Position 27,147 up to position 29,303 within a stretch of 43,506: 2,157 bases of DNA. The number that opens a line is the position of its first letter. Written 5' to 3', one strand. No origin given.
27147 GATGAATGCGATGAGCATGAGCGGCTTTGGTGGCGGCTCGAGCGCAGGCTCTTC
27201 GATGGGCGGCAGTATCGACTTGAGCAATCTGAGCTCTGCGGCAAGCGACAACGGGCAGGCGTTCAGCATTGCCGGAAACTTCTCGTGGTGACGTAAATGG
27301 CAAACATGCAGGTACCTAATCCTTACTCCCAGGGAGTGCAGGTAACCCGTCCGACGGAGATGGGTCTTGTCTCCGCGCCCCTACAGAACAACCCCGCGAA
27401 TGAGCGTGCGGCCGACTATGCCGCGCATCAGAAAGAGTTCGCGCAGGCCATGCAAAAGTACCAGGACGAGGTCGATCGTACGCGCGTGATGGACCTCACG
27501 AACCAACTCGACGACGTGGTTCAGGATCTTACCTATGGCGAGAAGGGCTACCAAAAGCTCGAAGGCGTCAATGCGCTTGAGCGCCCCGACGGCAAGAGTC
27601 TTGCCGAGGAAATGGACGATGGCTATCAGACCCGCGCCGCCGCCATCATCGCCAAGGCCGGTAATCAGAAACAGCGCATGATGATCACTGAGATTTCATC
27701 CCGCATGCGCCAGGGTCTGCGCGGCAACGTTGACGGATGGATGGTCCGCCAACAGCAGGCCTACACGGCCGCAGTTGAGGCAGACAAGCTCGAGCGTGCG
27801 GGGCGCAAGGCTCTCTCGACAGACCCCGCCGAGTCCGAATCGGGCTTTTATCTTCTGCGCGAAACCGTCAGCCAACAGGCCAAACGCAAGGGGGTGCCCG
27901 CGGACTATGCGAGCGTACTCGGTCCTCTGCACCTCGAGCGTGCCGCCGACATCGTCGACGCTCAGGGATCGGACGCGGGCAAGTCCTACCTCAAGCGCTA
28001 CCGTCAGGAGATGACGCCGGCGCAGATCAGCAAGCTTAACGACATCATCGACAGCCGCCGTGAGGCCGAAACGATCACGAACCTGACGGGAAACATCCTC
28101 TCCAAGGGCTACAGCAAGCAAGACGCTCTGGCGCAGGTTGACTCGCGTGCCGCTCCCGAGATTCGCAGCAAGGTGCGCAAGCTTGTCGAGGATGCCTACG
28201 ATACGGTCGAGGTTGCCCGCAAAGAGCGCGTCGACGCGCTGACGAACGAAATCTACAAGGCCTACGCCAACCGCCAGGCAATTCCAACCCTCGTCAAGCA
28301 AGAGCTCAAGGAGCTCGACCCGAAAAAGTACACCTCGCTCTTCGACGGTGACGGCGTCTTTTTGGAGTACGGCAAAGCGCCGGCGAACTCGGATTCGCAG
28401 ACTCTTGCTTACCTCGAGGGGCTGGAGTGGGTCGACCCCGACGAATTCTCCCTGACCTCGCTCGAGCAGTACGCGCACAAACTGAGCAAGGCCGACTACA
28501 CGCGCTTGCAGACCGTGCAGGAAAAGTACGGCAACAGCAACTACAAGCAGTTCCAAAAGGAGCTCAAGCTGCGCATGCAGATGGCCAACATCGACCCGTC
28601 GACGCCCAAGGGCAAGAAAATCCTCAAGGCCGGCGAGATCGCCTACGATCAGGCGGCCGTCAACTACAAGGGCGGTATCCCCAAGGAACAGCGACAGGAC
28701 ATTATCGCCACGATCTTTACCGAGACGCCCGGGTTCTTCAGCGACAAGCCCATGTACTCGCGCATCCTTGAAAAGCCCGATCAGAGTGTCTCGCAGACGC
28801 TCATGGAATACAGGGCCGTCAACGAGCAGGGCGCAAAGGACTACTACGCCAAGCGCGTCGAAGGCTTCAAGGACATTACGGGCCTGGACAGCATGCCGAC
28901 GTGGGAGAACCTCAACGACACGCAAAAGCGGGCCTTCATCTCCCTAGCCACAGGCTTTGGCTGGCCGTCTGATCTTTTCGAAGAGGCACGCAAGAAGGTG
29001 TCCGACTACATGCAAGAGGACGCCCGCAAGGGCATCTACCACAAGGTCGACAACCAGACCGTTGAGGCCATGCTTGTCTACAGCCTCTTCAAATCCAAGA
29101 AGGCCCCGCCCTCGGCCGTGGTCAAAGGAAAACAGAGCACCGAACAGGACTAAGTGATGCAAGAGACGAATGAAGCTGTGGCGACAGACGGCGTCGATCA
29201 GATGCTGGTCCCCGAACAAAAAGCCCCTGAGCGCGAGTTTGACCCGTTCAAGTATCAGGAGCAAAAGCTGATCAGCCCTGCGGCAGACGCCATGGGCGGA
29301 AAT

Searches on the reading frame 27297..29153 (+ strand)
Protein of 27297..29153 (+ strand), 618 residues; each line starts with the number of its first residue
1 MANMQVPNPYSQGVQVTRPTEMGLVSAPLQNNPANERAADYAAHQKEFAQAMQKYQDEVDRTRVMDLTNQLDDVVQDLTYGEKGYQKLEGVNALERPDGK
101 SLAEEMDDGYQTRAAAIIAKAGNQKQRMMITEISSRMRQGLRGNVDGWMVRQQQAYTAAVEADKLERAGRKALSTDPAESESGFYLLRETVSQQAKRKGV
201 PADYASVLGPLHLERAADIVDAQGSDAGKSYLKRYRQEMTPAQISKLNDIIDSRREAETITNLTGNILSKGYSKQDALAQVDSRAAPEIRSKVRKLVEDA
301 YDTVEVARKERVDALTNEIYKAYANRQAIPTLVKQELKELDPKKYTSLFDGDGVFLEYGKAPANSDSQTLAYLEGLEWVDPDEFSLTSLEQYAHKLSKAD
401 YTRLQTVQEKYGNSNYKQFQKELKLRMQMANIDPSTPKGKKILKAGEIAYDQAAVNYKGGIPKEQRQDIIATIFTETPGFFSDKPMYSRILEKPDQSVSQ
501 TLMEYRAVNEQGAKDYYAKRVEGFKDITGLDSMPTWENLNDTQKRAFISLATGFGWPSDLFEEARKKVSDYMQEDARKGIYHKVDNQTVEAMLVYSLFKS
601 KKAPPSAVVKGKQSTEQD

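Call 94: search_protein_families(library=phrogs, proteins=[window:27297-29153:+], max_evalue=0.00001)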
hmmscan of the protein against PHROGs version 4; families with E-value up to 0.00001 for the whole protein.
window:27297-29153:+ (618 aa): 1 family
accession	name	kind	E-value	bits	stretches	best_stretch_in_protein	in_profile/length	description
phrog_10475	-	lysis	4.4e-32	112.5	2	38-270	39-278/700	endolysin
